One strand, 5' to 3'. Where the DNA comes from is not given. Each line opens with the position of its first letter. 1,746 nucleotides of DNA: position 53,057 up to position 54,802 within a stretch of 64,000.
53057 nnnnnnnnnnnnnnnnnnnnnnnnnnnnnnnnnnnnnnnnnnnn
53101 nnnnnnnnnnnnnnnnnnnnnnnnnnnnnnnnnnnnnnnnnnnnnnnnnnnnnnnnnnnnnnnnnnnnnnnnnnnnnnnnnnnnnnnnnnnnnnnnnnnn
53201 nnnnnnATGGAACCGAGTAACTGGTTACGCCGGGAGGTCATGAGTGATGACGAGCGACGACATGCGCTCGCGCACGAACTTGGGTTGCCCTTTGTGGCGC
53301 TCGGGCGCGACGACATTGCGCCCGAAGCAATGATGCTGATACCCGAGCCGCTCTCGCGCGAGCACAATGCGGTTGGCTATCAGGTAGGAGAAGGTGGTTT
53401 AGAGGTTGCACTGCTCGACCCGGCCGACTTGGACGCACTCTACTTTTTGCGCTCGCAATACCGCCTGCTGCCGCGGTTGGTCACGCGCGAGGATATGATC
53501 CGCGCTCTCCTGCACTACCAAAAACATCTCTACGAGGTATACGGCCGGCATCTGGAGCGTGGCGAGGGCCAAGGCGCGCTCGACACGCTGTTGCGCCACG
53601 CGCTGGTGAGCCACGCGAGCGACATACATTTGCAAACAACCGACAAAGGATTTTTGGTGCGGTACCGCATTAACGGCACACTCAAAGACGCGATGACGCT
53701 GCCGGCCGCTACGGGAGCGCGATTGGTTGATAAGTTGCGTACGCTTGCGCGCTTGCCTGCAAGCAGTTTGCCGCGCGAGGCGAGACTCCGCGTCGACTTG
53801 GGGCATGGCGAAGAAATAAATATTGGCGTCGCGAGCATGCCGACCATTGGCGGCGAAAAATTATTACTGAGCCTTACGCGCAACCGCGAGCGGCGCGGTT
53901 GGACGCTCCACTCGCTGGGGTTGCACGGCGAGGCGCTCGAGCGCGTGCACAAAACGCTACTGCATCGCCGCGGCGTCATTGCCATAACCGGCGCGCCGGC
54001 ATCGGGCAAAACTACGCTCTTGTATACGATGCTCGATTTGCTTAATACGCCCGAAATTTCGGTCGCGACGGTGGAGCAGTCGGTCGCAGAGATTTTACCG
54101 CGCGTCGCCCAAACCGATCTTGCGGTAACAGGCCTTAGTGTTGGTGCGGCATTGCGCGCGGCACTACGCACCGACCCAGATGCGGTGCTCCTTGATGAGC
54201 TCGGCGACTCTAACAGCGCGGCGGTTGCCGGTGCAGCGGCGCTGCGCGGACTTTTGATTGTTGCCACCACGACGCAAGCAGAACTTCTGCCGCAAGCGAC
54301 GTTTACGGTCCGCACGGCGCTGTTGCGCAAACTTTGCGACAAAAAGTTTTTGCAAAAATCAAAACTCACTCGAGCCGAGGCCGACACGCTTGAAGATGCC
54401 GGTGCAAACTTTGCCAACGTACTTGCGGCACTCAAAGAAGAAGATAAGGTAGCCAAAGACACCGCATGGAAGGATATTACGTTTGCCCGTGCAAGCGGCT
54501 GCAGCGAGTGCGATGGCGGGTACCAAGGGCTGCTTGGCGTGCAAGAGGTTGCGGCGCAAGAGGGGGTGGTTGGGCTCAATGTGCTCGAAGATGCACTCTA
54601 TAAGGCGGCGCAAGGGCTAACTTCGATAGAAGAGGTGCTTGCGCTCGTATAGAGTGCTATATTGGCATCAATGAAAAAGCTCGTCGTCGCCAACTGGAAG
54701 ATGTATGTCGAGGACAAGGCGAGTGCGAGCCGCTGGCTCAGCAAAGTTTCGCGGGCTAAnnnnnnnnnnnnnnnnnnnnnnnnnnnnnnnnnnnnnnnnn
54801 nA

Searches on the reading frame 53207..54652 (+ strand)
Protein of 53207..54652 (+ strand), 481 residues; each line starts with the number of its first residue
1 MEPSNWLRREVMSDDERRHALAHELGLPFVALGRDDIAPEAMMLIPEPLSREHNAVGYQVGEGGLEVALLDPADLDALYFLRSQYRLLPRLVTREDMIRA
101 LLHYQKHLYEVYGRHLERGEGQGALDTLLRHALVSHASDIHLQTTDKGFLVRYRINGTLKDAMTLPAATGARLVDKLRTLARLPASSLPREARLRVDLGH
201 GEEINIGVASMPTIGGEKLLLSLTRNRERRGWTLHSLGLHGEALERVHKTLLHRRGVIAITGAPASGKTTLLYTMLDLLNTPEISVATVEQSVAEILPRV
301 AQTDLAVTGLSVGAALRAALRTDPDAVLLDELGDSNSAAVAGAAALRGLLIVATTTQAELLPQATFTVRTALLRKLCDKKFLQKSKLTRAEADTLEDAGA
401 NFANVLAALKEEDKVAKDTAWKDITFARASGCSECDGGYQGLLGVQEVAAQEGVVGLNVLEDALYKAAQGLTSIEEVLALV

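Call 10: search_protein_families(library=pfam, proteins=[window:53207-54652:+], max_evalue=1)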
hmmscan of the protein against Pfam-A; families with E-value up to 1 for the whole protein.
window:53207-54652:+ (481 aa): 17 families
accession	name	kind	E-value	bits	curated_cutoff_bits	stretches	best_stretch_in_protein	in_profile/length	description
PF00437.27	T2SSE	-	3e-45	154.9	24.9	1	125-452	12-323/370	Type II/IV secretion system protein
PF05157.20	MshEN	-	6e-12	45.8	23.1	1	25-106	1-85/90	MshEN domain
PF03205.20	MobB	-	0.002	18.5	26.6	1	257-296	1-40/133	Molybdopterin guanine dinucleotide synthesis protein B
PF13401.12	AAA_22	-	0.0025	18.5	27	1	254-289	4-39/130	AAA domain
PF13555.12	AAA_29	-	0.0025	18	27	1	248-280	15-47/61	P-loop containing region of AAA domain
PF20720.3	nSTAND3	-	0.0027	17.8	27.2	1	249-277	11-39/155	Novel STAND NTPase 3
PF13191.12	AAA_16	-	0.0058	17.6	32.6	1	249-356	18-104/167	AAA ATPase domain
PF19993.5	DO-GTPase2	-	0.0077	16.4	27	1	257-281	2-26/226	Double-GTPase 2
PF13173.12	AAA_14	-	0.024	15.1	27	1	255-294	2-42/129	AAA domain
PF13481.12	AAA_25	-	0.027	14.5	27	1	243-274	21-52/195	AAA domain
PF00485.24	PRK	-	0.052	13.8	22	1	257-293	1-37/196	Phosphoribulokinase / Uridine kinase family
PF03266.21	NTPase_1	-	0.06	13.6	23.9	1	258-286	2-30/168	NTPase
PF00005.33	ABC_tran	-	0.085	13.9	25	1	253-285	9-41/137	ABC transporter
PF13521.12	AAA_28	-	0.091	13.4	27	1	258-278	2-22/164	AAA domain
PF01443.25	Viral_helicase1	-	0.12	12.6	21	1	259-357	2-96/228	Viral superfamily 1 RNA helicase core domain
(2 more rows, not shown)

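Call 14: find_encoding_contigs(protein=window:53207-54652:+, flank=3000, max_places=10)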
Protein window:53207-54652:+ (481 aa): 1 contig read that carries it; 1 place shown.
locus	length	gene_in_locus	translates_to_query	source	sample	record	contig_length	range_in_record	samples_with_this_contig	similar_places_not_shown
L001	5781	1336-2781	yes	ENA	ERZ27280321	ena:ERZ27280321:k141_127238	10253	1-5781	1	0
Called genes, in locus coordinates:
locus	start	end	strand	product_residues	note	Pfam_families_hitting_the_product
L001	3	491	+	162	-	?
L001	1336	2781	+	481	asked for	PF05157:MshEN, PF00437:T2SSE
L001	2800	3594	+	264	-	PF00121:TIM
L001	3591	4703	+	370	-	PF00162:PGK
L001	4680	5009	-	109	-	PF11969:DcpS_C, PF01230:HIT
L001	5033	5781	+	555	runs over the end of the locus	PF01368:DHH, PF02272:DHHA1, PF17768:RecJ_OB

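Call 15: find_related_loci(query=window:53207-54649:+, collection=genome_contigs, flank=4000)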
Query window:53207-54649:+ (481 aa) in genome_contigs; peptide patterns used: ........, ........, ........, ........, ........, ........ (x = any residue, [..] = any of these).
142 stretches matched a pattern; 59 encode a relative of the query (tblastn E <= 1e-3); 59 distinct loci.
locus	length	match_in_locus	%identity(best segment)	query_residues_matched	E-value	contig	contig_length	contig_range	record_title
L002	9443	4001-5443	50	1-478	6e-124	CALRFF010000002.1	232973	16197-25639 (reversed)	MAG: Candidatus Nomurabacteria bacterium isolate TH-Jun18-118 genome assembly, contig: TH-Jun18-C23, whole genome shotgu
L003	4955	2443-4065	35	7-481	3e-91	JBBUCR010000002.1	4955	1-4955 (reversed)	MAG: Patescibacteria group bacterium isolate H52-bin043_1 H52_bin043_1_000000000002, whole genome shotgun sequence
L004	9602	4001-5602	35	12-478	1e-90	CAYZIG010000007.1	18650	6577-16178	MAG TPA_asm: uncultured Candidatus Saccharibacteria bacterium isolate SRP220891_co5_90 genome assembly, contig: NODE_184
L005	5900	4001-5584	36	12-478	1e-90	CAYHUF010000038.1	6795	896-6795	MAG TPA_asm: uncultured Candidatus Saccharibacteria bacterium isolate ERP119705_co16_430 genome assembly, contig: NODE_8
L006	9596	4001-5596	35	15-481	4e-88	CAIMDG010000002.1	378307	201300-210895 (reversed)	uncultured bacterium isolate KTt_bin-0975 genome assembly, contig: bin-0975:2/3, whole genome shotgun sequence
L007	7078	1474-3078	35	15-481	2e-87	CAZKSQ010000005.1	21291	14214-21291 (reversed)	MAG TPA_asm: uncultured Candidatus Saccharibacteria bacterium isolate binchicken_co54_96 genome assembly, contig: NODE_4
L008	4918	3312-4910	34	12-478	8e-87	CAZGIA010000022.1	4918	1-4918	MAG TPA_asm: uncultured Candidatus Saccharibacteria bacterium isolate ERP125453_co1_85 genome assembly, contig: NODE_233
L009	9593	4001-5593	35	15-481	2e-86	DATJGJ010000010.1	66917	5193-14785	MAG TPA_asm: Candidatus Paceibacterota bacterium isolate SMAG_U15483 k141_5844657, whole genome shotgun sequence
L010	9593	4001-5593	34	15-481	5e-86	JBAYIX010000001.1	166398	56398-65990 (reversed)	MAG: Candidatus Paceibacterota bacterium isolate SO_2016_GW1_41 scaffold00185_OW334_2016, whole genome shotgun sequence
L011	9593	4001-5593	35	15-481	4e-86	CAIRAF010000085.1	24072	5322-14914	uncultured bacterium isolate T7-022_bin-281 genome assembly, contig: bin-281:085/111, whole genome shotgun sequence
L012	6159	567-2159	35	15-481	7e-86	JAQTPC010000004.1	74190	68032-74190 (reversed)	MAG: Candidatus Paceibacterota bacterium isolate STB_107 NODE_725_length_74190_cov_4.052860_Sandtown_B, whole genome sho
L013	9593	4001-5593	36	15-481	9e-86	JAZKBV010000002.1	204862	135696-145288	MAG: Patescibacteria group bacterium isolate ADI_H3L2_122-bin008 ADIH3L2_B008_0_000000000002, whole genome shotgun seque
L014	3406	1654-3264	35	9-481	2e-86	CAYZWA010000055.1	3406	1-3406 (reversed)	MAG TPA_asm: uncultured Candidatus Saccharibacteria bacterium isolate binchicken_co224_95 genome assembly, contig: NODE_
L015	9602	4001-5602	35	12-481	1e-85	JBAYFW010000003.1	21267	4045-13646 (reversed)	MAG: Candidatus Paceibacterota bacterium isolate SO_2016_GW1_110 scaffold04296_OW334_2016, whole genome shotgun sequence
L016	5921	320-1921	35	12-481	2e-85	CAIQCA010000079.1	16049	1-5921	uncultured bacterium isolate AM_bin-1725 genome assembly, contig: bin-1725:079/167, whole genome shotgun sequence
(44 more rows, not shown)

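Call 17: find_homologous_proteins(query=window:53207-54649:+, max_evalue=1e-60)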
Query window:53207-54649:+ (481 aa): 2795 proteins with E <= 1e-60 among 8000 candidates; the best 120 are listed.
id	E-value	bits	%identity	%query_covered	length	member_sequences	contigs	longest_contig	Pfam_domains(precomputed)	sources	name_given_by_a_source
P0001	1.3e-298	1008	100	98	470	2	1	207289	PF05157.21,PF00437.27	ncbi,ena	-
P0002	6.1e-177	607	60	100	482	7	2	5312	PF05157.21,PF00437.27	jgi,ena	-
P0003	4.2e-175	601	60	99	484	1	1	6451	PF05157.21,PF00437.27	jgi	jgi:type IV pilus assembly protein PilB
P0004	9.0e-175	600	60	99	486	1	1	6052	PF05157.21,PF00437.27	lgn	-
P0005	1.1e-173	596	60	98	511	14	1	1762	PF05157.21,PF00437.27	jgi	-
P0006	1.4e-173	596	60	98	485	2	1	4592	PF05157.21,PF00437.27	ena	-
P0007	2.3e-172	592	60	99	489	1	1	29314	PF05157.21,PF00437.27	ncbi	-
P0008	2.9e-171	588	59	98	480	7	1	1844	PF05157.21,PF00437.27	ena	-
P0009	3.4e-171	588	61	98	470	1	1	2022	PF05157.21,PF00437.27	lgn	-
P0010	9.5e-170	583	59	99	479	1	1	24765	PF05157.21,PF00437.27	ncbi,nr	ncbi:hypothetical protein EXS62_01650 [Candidatus Kaiserbacteria bacterium]|nr:hypothetical protein 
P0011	3.5e-169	582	58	99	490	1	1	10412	PF05157.21,PF00437.27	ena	-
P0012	4.8e-169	581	58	99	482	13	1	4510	PF05157.21,PF00437.27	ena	-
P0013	9.1e-169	580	59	100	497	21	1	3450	PF05157.21,PF00437.27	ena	-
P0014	1.2e-168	580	59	100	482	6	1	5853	PF05157.21,PF00437.27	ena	-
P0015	1.7e-168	579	59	99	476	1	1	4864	PF05157.21,PF00437.27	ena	-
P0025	5.1e-166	571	58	100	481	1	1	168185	PF05157.21,PF00437.27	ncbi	-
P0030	1.8e-164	566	58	100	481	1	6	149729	PF05157.21,PF00437.27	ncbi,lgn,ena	-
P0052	4.9e-156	538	56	98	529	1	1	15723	PF05157.21,PF00437.27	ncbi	-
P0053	9.3e-156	537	56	100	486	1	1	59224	PF05157.21,PF00437.27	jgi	jgi:type IV pilus assembly protein PilB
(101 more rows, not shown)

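Call 18: find_related_loci(query=window:53207-54649:+, collection=metagenome_contigs, flank=3000)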
Query window:53207-54649:+ (481 aa) in metagenome_contigs; peptide patterns used: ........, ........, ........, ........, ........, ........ (x = any residue, [..] = any of these).
150 stretches matched a pattern; 49 encode a relative of the query (tblastn E <= 1e-3); 49 distinct loci.
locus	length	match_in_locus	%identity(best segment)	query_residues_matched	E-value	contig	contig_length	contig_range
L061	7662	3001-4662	36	8-481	3e-91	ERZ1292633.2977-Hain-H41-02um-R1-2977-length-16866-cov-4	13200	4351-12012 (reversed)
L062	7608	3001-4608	35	12-481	2e-90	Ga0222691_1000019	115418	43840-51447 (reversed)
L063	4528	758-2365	35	12-481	1e-90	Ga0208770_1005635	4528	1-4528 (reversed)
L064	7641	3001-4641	35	12-481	4e-90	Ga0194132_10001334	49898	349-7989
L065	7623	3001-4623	35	7-481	7e-89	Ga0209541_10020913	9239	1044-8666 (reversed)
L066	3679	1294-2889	35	15-481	4e-87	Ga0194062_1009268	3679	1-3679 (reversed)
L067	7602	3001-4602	35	12-481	9e-86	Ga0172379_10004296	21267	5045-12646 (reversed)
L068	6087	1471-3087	34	9-481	1e-85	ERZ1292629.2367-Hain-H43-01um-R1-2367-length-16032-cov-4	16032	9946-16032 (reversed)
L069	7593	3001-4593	34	15-481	2e-85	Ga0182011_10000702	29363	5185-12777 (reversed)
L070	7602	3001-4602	33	12-481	4e-84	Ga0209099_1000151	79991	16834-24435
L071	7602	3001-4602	34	12-481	6e-84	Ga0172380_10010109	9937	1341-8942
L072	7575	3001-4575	33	22-481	8e-84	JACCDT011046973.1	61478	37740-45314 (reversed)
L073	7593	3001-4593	34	15-481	2e-83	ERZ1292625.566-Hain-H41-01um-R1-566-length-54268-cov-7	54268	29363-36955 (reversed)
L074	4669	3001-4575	34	22-481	2e-83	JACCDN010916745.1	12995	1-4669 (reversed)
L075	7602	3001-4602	33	12-481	8e-84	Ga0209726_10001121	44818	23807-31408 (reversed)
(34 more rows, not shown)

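Call 19: find_encoding_contigs(protein=P0007, flank=4000, max_places=3)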
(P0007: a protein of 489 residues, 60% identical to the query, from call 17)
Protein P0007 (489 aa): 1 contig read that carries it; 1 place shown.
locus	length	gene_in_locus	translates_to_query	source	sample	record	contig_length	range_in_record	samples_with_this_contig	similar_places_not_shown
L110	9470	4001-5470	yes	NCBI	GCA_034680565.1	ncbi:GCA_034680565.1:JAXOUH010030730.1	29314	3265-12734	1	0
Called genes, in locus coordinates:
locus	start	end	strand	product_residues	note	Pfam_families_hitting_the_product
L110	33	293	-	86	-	-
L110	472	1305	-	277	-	-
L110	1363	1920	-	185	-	PF00719:Pyrophosphatase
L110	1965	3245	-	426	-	PF08529:NusA_N, PF00575:S1, PF13184:KH_NusA_1st, PF26594:KH_NusA_2nd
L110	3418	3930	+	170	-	-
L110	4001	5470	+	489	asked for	PF05157:MshEN, PF00437:T2SSE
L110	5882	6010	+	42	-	-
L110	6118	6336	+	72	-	-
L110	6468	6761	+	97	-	-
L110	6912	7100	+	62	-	-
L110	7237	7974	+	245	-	PF00121:TIM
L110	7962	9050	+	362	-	PF00162:PGK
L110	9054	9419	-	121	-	PF11969:DcpS_C, PF01230:HIT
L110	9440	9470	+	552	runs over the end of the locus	PF01368:DHH, PF02272:DHHA1, PF17768:RecJ_OB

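Call 20: find_encoding_contigs(protein=P0010, flank=4000, max_places=3)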
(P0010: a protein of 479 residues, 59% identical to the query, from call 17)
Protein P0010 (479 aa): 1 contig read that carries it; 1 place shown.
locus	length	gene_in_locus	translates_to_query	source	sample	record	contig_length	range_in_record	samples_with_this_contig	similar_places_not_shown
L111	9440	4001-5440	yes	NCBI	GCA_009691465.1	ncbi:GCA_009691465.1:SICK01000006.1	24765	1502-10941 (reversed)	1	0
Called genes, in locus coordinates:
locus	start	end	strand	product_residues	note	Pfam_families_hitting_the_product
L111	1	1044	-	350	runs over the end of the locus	PF05697:Trigger_N, PF05698:Trigger_C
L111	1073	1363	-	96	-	-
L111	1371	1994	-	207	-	PF01442:Apolipoprotein (weak)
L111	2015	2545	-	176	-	PF00719:Pyrophosphatase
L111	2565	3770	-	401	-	PF08529:NusA_N, PF00575:S1 (weak), PF13184:KH_NusA_1st, PF26594:KH_NusA_2nd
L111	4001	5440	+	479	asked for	PF05157:MshEN, PF00437:T2SSE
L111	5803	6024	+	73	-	-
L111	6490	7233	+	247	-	PF00121:TIM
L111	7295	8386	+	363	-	PF00162:PGK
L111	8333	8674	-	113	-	PF11969:DcpS_C, PF01230:HIT, PF04677:CwfJ_C_1 (faint)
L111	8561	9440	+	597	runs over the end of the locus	PF01368:DHH, PF02272:DHHA1, PF17768:RecJ_OB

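Call 21: find_encoding_contigs(protein=P0025, flank=4000, max_places=3)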
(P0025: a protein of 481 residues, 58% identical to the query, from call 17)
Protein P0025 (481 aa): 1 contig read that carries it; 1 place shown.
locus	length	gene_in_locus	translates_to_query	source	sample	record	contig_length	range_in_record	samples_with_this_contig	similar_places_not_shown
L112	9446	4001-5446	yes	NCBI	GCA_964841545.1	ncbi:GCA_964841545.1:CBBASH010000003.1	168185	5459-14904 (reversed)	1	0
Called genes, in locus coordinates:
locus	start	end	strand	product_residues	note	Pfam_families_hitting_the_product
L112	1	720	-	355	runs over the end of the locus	PF05697:Trigger_N, PF05698:Trigger_C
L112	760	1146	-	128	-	-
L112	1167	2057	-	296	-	-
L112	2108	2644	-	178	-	PF00719:Pyrophosphatase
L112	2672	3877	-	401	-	PF08529:NusA_N, PF00575:S1 (weak), PF13184:KH_NusA_1st, PF26594:KH_NusA_2nd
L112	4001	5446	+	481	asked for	PF05157:MshEN, PF00437:T2SSE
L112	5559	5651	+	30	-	-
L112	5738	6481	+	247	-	PF00121:TIM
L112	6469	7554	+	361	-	PF00162:PGK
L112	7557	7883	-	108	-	PF11969:DcpS_C, PF01230:HIT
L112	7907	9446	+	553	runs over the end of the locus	PF01368:DHH, PF02272:DHHA1, PF17768:RecJ_OB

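Call 22: find_encoding_contigs(protein=P0030, flank=4000, max_places=3)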
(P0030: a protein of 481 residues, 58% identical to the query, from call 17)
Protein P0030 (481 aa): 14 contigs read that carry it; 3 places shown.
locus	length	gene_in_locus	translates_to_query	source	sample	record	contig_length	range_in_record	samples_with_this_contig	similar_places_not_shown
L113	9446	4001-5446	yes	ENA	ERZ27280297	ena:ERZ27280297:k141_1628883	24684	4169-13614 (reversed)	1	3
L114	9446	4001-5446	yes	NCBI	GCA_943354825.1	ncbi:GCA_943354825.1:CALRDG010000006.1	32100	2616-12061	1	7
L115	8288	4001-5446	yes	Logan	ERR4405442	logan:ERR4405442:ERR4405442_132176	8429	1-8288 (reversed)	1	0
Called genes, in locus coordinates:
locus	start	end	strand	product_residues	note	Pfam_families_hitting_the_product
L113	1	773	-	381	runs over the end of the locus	PF05697:Trigger_N, PF05698:Trigger_C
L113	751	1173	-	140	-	-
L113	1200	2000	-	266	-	-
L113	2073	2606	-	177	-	PF00719:Pyrophosphatase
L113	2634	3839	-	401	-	PF08529:NusA_N, PF00575:S1 (weak), PF13184:KH_NusA_1st, PF26594:KH_NusA_2nd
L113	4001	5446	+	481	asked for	PF05157:MshEN, PF00437:T2SSE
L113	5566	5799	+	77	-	-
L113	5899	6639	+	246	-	PF00121:TIM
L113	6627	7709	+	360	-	PF00162:PGK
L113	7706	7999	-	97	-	PF01230:HIT, PF11969:DcpS_C (weak)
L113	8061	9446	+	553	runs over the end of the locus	PF01368:DHH, PF02272:DHHA1, PF17768:RecJ_OB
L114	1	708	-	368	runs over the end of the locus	PF05697:Trigger_N, PF05698:Trigger_C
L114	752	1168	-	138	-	-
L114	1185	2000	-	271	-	-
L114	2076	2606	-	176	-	PF00719:Pyrophosphatase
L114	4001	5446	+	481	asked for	PF05157:MshEN, PF00437:T2SSE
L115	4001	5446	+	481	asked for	PF05157:MshEN, PF00437:T2SSE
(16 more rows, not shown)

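Call 37: find_encoding_contigs(protein=P0053, flank=3000, max_places=3)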
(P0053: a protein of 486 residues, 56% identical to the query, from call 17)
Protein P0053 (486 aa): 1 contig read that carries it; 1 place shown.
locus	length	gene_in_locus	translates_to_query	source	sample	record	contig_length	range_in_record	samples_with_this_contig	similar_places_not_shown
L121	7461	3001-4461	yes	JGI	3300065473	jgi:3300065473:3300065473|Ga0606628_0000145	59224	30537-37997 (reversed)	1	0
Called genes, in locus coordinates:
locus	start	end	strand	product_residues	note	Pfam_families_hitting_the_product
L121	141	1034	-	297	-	-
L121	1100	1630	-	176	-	PF00719:Pyrophosphatase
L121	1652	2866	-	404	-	PF08529:NusA_N, PF00575:S1 (weak), PF13184:KH_NusA_1st, PF26594:KH_NusA_2nd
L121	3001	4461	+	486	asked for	PF05157:MshEN, PF00437:T2SSE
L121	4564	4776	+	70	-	-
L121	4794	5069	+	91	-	-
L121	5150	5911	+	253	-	PF00121:TIM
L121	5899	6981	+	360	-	PF00162:PGK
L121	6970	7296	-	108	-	PF11969:DcpS_C, PF01230:HIT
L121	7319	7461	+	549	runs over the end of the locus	PF01368:DHH, PF02272:DHHA1, PF17768:RecJ_OB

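Call 38: find_encoding_contigs(protein=P0052, flank=3000, max_places=3)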
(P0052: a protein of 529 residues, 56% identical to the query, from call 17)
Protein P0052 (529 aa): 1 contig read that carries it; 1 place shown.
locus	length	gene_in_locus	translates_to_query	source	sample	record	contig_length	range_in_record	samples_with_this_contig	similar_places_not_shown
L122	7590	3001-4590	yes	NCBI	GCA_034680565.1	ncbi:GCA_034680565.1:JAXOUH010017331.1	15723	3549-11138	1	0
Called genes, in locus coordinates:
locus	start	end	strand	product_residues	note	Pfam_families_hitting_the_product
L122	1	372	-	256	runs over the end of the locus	-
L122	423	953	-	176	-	PF00719:Pyrophosphatase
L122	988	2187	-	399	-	PF08529:NusA_N, PF00575:S1 (weak), PF13184:KH_NusA_1st, PF26594:KH_NusA_2nd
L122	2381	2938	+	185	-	PF01467:CTP_transf_like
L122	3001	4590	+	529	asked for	PF05157:MshEN, PF00437:T2SSE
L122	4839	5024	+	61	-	-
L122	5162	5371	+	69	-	-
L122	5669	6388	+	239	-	PF00121:TIM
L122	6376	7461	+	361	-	PF00162:PGK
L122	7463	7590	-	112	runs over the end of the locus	PF11969:DcpS_C, PF01230:HIT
